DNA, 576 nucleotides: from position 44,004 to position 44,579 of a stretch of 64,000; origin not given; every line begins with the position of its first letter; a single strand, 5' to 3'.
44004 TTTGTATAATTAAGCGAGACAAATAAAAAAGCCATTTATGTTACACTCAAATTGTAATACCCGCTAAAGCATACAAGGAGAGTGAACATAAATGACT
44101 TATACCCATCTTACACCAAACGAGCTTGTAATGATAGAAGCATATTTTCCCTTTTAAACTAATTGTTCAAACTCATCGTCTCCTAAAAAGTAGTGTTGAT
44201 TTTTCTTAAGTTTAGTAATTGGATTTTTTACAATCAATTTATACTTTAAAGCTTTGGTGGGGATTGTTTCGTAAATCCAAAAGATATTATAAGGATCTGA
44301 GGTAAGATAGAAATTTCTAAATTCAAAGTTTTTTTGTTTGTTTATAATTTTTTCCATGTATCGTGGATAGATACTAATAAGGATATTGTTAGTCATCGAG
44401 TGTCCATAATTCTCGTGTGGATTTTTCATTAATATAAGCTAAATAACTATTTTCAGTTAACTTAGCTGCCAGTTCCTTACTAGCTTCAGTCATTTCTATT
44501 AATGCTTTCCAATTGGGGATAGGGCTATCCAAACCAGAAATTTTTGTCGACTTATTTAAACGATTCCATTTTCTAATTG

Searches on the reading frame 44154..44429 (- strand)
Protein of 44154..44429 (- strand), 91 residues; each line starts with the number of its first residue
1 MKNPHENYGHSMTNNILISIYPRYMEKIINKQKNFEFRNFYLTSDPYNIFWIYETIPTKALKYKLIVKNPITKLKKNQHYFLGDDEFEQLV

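Call 3: search_protein_families(library=pfam, proteins=[window:44154-44429:-], max_evalue=1)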
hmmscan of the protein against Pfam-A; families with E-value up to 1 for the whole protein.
window:44154-44429:- (91 aa): 0 families

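Call 4: search_protein_families(library=ncbifam, proteins=[window:44154-44429:-], max_evalue=1)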
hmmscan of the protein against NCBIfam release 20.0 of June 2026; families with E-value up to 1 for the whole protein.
window:44154-44429:- (91 aa): 0 families

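Call 5: search_protein_families(library=padloc, proteins=[window:44154-44429:-], max_evalue=1)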
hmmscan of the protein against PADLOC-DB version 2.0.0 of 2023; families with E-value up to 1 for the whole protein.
window:44154-44429:- (91 aa): 3 families
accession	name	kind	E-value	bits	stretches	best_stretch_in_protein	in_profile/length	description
PDLC04424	PDC-M11B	-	3.1e-09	34.9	1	13-64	7-57/142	-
PDLC04425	PDC-M11B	-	4.6e-09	34.9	1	15-66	2-52/132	-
PDLC04423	PDC-M11B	-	0.0023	15.9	1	18-70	1-52/164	-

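Call 7: find_homologous_proteins(query=window:44154-44429:-)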
Query window:44154-44429:- (91 aa): 6 proteins with E <= 0.001 among 6 candidates.
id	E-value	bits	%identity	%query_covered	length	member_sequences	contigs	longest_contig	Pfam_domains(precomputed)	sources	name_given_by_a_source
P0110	6.7e-55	201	100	100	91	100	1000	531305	-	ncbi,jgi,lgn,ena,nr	ncbi:hypothetical protein EfmKUHS13_28930 (plasmid) [Enterococcus faecium]|nr:hypothetical protein H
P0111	1.2e-53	197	99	100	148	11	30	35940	-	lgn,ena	-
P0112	4.0e-53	195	98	100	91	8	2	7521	-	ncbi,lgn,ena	-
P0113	4.3e-24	103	96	55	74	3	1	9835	-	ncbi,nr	ncbi:hypothetical protein CKY13_15215 [Enterococcus hirae]|nr:hypothetical protein CKY13_15215 [Ente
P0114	3.0e-17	81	67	77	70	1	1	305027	-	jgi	jgi:predicted transcriptional regulator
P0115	2.5e-16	78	97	42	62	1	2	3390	-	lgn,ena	-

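Call 9: search_protein_families(library=pfam, proteins=[P0111], max_evalue=10)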
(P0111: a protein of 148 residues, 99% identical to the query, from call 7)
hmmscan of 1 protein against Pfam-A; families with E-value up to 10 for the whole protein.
P0111 (148 aa): 1 family
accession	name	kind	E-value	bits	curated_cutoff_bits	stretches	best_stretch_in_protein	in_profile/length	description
PF12623.12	Hen1_L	-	0.14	11.6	23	1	71-95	186-210/242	RNA repair, ligase-Pnkp-associating, region of Hen1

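Call 10: search_protein_families(library=padloc, proteins=[P0111], max_evalue=1)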
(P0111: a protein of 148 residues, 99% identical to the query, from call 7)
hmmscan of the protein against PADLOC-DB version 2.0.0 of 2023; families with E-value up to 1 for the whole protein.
P0111 (148 aa): 3 families
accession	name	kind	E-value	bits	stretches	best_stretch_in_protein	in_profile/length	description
PDLC04425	PDC-M11B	-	2.4e-11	42.2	1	15-131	2-124/132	-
PDLC04424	PDC-M11B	-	2e-09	35.5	1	13-131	7-131/142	-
PDLC04423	PDC-M11B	-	0.006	14.6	1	18-69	1-51/164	-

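Call 11: find_encoding_contigs(protein=P0111, flank=10000, max_places=4)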
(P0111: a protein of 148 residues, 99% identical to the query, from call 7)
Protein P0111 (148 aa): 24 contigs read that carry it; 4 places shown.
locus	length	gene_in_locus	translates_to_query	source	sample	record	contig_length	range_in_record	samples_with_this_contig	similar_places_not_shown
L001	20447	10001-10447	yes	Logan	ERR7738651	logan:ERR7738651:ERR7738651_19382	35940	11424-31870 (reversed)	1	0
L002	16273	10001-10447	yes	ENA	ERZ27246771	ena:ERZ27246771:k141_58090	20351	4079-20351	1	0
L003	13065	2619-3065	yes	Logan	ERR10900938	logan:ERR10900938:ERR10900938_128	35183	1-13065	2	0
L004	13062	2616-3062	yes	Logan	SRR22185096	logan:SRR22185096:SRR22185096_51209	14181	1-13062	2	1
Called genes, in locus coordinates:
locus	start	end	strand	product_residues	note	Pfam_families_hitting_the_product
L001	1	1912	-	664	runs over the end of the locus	PF03235:GmrSD_N, PF07510:GmrSD_C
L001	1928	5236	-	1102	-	PF04851:ResIII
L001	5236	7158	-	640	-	PF07669:Eco57I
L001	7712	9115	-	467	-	PF12728:HTH_17, PF00145:DNA_methylase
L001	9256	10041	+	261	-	PF09570:RE_SinI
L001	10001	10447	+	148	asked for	-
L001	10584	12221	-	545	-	PF00239:Resolvase, PF07508:Recombinase, PF13408:Zn_ribbon_recom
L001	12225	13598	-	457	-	PF00239:Resolvase, PF07508:Recombinase, PF13408:Zn_ribbon_recom (weak)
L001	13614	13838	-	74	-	-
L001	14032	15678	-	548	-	PF06048:DUF927, PF18662:HTH_56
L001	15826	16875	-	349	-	-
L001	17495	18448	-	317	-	PF15983:DUF4767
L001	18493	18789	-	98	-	-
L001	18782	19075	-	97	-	PF08765:Mor (weak)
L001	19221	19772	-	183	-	PF07799:DUF1643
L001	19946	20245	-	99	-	-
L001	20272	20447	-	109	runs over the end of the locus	PF06124:DUF960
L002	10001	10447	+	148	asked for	-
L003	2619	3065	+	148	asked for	-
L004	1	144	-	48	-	?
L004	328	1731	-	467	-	PF12728:HTH_17, PF00145:DNA_methylase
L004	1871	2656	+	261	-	PF09570:RE_SinI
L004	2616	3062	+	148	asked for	-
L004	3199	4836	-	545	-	PF00239:Resolvase, PF07508:Recombinase, PF13408:Zn_ribbon_recom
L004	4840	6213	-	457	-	PF00239:Resolvase, PF07508:Recombinase, PF13408:Zn_ribbon_recom (weak)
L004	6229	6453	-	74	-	-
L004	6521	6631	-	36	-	-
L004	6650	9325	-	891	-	PF21686:LigD_Prim-Pol (weak), PF06048:DUF927, PF18662:HTH_56 (weak)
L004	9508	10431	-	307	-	-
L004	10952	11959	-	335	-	PF15983:DUF4767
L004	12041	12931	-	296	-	PF09851:SHOCT (weak)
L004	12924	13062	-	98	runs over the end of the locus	-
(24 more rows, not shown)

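Call 25: search_protein_representatives(protein=P0111)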
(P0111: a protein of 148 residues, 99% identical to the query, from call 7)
Query: 148 residues. Proteins with E-value up to 0.001 (for the whole library): 239; up to 1e-10: 40; up to 1e-30: 2. The best 150 are listed.
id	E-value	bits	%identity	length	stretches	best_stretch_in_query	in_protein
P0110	1.1e-53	197.7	99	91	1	1-91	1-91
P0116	4.8e-33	130.8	52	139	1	15-141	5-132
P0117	1.1e-29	120.0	48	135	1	15-148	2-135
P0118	8.5e-29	117.1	49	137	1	15-148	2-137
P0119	2.5e-25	105.8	48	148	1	12-139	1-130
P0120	7.8e-25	104.2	44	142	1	15-147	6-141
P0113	2.3e-24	102.7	94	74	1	40-91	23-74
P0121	2.0e-23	99.6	49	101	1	50-144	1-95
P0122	1.2e-20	90.6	44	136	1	12-141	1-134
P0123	1.4e-18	83.9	40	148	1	9-140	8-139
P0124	4.4e-18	82.3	46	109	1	43-147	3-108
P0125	2.7e-16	76.5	39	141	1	14-148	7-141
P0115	3.8e-16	76.0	92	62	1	1-40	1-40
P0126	3.2e-14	69.8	36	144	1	14-135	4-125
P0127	8.9e-14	68.3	40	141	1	14-138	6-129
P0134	2.3e-12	63.7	38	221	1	14-132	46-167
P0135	2.8e-12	63.5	35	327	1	14-130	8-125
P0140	1.5e-11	61.1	36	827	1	13-137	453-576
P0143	2.8e-11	60.3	34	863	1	13-130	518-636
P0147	4.5e-11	59.6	30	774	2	10-115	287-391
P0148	5.1e-11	59.4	34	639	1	14-130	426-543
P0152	1.0e-10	58.4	34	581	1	13-137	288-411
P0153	1.2e-10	58.2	29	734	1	14-131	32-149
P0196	7.0e-08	49.2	33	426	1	14-130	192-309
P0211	2.3e-07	47.5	35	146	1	14-135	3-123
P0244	2.9e-06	44.0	32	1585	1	13-133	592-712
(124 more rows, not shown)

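Call 26: search_protein_families(library=pfam, proteins=[P0140, P0143, P0147, P0148, P0152, P0153, P0244, P0135, P0134, P0196], max_evalue=0.01)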
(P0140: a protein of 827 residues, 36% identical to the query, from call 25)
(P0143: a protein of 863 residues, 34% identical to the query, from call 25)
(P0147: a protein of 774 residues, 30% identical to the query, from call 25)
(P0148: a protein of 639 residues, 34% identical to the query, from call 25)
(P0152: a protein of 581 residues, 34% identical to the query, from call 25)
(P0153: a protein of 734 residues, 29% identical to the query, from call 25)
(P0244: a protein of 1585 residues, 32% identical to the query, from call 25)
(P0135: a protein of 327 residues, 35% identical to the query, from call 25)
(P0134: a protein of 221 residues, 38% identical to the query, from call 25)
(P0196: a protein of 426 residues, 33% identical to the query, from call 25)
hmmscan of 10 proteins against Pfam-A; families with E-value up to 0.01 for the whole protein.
P0140 (827 aa): 0 families

P0143 (863 aa): 0 families

P0147 (774 aa): 0 families

P0148 (639 aa): 0 families

P0152 (581 aa): 0 families

P0153 (734 aa): 0 families

P0244 (1585 aa): 5 families
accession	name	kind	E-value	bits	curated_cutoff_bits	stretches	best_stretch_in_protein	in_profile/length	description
PF18115.7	Tudor_3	-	3.3e-19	68.9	25.8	1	1112-1163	1-52/52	DNA repair protein Crb2 Tudor domain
PF08605.16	Rad9_Rad53_bind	-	1.8e-12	48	22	1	1124-1246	22-127/129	Fungal Rad9-like Rad53-binding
PF00533.33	BRCT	-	1.2e-05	25.9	21.3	1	1299-1416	2-78/78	BRCA1 C Terminus (BRCT) domain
PF16589.12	BRCT_2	-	2.5e-05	24.9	27.3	1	1302-1427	2-85/86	BRCT domain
PF16770.11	RTT107_BRCT_5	-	0.0036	17.6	27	1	1383-1429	54-100/100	Regulator of Ty1 transposition protein 107 BRCT domain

P0135 (327 aa): 0 families

P0134 (221 aa): 0 families

P0196 (426 aa): 0 families

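Call 28: find_homologous_proteins(query=A1, max_evalue=0.001)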
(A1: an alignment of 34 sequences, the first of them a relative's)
Query A1 (34 sequences) (148 aa, profile of the alignment): 62 proteins with E <= 0.001 among 628 candidates.
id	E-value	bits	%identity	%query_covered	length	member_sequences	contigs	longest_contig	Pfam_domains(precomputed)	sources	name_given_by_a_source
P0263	1.5e-44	169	36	92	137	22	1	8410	-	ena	-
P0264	2.1e-44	169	38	93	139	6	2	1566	-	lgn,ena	-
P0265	2.6e-44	168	36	92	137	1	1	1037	-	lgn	-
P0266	5.7e-44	167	36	92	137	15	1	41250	-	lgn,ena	-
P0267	5.9e-44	167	64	93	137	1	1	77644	-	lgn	-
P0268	1.2e-43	166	36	92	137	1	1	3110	-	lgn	-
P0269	4.7e-43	164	38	92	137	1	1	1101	-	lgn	-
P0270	6.5e-43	164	38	92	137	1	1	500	-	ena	-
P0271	1.5e-42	163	38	80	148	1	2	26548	-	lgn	-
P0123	1.9e-42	162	38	93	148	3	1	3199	-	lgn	-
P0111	2.6e-42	162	100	100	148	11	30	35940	-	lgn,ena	-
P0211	2.7e-40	155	35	82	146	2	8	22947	-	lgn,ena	-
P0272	7.8e-39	151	34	82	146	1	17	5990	-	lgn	-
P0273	1.6e-38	150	36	90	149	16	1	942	-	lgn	-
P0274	6.7e-38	148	33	93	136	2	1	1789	-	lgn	-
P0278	1.5e-33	133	47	90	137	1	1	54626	-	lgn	-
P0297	6.6e-15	73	24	80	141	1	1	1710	PF04266.21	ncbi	-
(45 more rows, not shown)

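Call 31: search_solved_structures(query=A2, max_evalue=10, show_alignments=2)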
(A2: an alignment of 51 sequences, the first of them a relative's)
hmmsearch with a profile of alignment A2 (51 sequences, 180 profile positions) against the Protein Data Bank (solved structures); distinct sequences matched with E-value up to 10: 7.
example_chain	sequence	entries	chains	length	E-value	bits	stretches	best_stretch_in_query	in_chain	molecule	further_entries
5gus_A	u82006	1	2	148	2.8e-24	89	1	6-136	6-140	Helix-turn-helix domain-containing protein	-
5guq_A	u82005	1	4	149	2.9e-24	88.9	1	6-136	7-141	Helix-turn-helix domain-containing protein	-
5y6c_A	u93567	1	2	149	6.2e-24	87.9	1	6-136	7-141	Helix-turn-helix domain-containing protein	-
5y6b_A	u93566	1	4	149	6.3e-23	84.6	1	6-136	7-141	Helix-turn-helix domain-containing protein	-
2dp9_A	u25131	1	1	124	0.55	13.1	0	14-38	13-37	Hypothetical protein TTHA0113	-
1wk2_A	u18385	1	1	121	0.56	13.1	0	15-38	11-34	HYPOTHETICAL PROTEIN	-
2g2x_A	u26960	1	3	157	1.8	11.4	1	24-115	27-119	hypothetical protein PP5205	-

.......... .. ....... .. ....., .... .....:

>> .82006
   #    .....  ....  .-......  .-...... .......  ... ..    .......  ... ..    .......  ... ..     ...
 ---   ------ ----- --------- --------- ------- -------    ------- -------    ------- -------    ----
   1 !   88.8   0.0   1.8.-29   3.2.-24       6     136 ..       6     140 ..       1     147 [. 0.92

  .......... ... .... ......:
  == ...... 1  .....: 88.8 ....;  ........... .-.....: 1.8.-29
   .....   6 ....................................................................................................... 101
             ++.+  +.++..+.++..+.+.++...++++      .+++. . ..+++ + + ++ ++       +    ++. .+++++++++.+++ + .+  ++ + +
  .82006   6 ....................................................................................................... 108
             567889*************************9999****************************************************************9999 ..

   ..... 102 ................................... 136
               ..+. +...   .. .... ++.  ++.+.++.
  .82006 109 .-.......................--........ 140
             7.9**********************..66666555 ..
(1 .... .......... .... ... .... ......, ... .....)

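Call 32: find_encoding_contigs(protein=P0266, flank=5000, max_places=2)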
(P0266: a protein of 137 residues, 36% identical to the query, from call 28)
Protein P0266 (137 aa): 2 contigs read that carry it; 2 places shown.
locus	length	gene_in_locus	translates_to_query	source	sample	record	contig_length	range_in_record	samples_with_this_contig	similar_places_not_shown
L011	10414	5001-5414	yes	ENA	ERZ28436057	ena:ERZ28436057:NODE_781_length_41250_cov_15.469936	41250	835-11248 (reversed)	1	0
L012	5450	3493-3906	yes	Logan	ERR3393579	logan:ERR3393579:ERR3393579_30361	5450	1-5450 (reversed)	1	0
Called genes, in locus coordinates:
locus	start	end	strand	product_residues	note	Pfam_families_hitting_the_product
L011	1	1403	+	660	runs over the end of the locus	PF17191:RecG_wedge (weak), PF00270:DEAD, PF04851:ResIII, PF00271:Helicase_C, PF19833:RecG_dom3_C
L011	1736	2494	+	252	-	-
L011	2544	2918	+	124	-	-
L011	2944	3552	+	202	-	PF12733:Cadherin-like (faint)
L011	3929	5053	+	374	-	-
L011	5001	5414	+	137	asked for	-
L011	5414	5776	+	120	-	-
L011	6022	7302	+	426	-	-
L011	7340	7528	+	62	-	-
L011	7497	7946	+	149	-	PF00293:NUDIX, PF14815:NUDIX_4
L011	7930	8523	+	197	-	-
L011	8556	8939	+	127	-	-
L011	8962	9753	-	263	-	PF00528:BPD_transp_1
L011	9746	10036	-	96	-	-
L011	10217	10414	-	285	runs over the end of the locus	-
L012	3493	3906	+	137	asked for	-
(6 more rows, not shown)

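Call 33: find_encoding_contigs(protein=P0271, flank=5000, max_places=2)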
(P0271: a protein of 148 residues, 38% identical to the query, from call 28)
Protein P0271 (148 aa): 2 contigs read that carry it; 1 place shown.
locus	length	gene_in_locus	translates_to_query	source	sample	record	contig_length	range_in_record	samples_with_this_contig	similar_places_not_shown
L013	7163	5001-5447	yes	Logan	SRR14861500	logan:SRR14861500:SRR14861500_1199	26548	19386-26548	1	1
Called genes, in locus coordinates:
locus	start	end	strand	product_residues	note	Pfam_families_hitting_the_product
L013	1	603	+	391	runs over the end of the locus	PF09552:RE_BstXI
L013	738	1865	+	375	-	-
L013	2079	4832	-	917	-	PF01555:N6_N4_Mtase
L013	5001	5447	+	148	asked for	-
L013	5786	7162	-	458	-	?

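Call 34: find_encoding_contigs(protein=P0211, flank=5000, max_places=2)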
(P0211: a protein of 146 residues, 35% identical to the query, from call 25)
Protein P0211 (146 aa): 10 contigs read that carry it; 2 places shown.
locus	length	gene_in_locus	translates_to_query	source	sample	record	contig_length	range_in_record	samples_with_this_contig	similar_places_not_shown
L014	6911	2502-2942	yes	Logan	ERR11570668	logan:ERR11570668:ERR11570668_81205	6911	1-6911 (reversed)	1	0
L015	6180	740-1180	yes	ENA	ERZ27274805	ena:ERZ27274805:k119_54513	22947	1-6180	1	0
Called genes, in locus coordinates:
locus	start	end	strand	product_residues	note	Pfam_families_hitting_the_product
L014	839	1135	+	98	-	-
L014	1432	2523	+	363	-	-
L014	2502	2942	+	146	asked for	-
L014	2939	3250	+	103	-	-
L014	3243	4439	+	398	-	PF18967:PycTM (weak)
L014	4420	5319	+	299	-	PF13353:Fer4_12 (weak), PF04055:Radical_SAM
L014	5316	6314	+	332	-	-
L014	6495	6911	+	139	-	?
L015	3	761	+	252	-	?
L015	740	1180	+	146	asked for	-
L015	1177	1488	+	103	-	-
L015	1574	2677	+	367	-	PF18967:PycTM (weak)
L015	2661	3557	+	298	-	PF04055:Radical_SAM, PF13353:Fer4_12 (weak)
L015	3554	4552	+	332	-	-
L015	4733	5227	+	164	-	PF07508:Recombinase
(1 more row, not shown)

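Call 35: find_encoding_contigs(protein=P0278, flank=5000, max_places=2)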
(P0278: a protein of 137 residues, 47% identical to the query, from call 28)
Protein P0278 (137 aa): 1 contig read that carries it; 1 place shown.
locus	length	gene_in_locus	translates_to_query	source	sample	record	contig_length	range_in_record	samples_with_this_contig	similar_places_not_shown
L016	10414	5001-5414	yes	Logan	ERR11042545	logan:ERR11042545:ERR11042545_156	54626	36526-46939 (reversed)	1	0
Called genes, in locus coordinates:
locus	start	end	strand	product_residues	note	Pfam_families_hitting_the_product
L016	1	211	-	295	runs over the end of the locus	PF04326:SLFN_AlbA_2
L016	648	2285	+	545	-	PF09848:SLFN-g3_helicase, PF13401:AAA_22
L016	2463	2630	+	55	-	PF12643:MazG-like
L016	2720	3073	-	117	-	PF12844:HTH_19, PF13560:HTH_31, PF01381:HTH_3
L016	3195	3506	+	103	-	-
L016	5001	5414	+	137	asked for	-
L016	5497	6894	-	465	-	PF00145:DNA_methylase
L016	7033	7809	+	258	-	PF09570:RE_SinI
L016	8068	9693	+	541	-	-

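Call 36: search_protein_families(library=padloc, proteins=[L011:3929-5053:+, L011:5414-5776:+, L011:6022-7302:+, L014:1432-2523:+, L014:2939-3250:+, L001:7712-9115:-, L013:738-1865:+, L016:8068-9693:+], max_evalue=0.01)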
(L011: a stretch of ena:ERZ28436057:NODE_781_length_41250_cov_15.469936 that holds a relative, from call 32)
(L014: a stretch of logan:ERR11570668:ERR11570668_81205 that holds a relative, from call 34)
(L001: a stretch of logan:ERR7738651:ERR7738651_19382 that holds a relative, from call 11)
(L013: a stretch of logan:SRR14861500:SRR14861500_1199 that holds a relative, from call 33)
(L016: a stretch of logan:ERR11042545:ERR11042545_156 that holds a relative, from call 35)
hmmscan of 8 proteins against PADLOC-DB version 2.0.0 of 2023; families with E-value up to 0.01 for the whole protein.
L011:3929-5053:+ (374 aa): 0 families

L011:5414-5776:+ (120 aa): 0 families

L011:6022-7302:+ (426 aa): 0 families

L014:1432-2523:+ (363 aa): 0 families

L014:2939-3250:+ (103 aa): 0 families

L001:7712-9115:- (467 aa): 63 families (the best 25 are shown)
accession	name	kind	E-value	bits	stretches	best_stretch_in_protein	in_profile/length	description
PDLC03272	MTase_II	-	1.1e-104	348.8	1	3-421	5-394/407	Type II methyltransferase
PDLC03378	MTase_II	-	5e-96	320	1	69-419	2-332/344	Type II methyltransferase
PDLC02650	DrmMII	-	9.6e-80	266.6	2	212-415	204-419/435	DrmMII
PDLC00033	DruM2|DruM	-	1.3e-79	266.2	1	62-416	14-363/368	DNA cytosine methylase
PDLC03234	MTase_II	-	4.4e-76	254.6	2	70-286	5-204/375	Type II methyltransferase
PDLC00026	DruM2|DruM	-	3.9e-69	231.8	1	69-418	4-319/336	DNA cytosine methylase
PDLC03330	MTase_II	-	9.5e-65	217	1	61-415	93-424/430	Type II methyltransferase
PDLC03326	MTase_II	-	1.8e-60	203.2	2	69-289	4-219/412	Type II methyltransferase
PDLC03237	MTase_II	-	3.1e-57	192.2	2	75-250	799-968/1036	Type II methyltransferase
PDLC03307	MTase_II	-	5.2e-50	168.7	1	72-418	3-370/382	Type II methyltransferase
PDLC02656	DrmMII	-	1.4e-49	167.2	2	75-305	10-250/491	DrmMII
PDLC02647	DrmMII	-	3.6e-47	159.2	1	69-414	118-437/447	DrmMII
PDLC00027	DruM2|DruM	-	3.8e-47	159.4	2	69-283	11-208/361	DNA cytosine methylase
PDLC00030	DruM2|DruM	-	2.7e-46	156.4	2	69-249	5-183/380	DNA cytosine methylase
PDLC00031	DruM2|DruM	-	4.7e-46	155.5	2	69-290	11-215/361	DNA cytosine methylase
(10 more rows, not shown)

L013:738-1865:+ (375 aa): 0 families

L016:8068-9693:+ (541 aa): 0 families

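Call 37: predict_structure(alignment_id=A2)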
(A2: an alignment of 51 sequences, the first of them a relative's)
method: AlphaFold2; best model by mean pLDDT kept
length: 148 residues; sequences in the alignment: 51
mean_pLDDT: 91.5   pTM: 0.84
mean pLDDT of the five models: 91.5, 91.4, 91.2, 91.2, 90.6
residues with pLDDT >= 90: 124; 70-90: 12; 50-70: 7; < 50: 5
segments of 3 or more residues with pLDDT < 50: 1-3
pLDDT, mean of each block of 10 residues (from residue 1): 50 86 97 96 88 96 97 92 94 96 98 97 92 96 97
secondary structure, 60 per line:
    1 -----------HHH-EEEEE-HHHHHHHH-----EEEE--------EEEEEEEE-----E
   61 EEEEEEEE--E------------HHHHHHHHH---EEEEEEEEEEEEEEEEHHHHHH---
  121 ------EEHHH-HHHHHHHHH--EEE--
elements in order: E16-20 H22-29 E35-38 E47-54 E60-68 H84-92 E96-111 H112-117 H133-141 E144-146
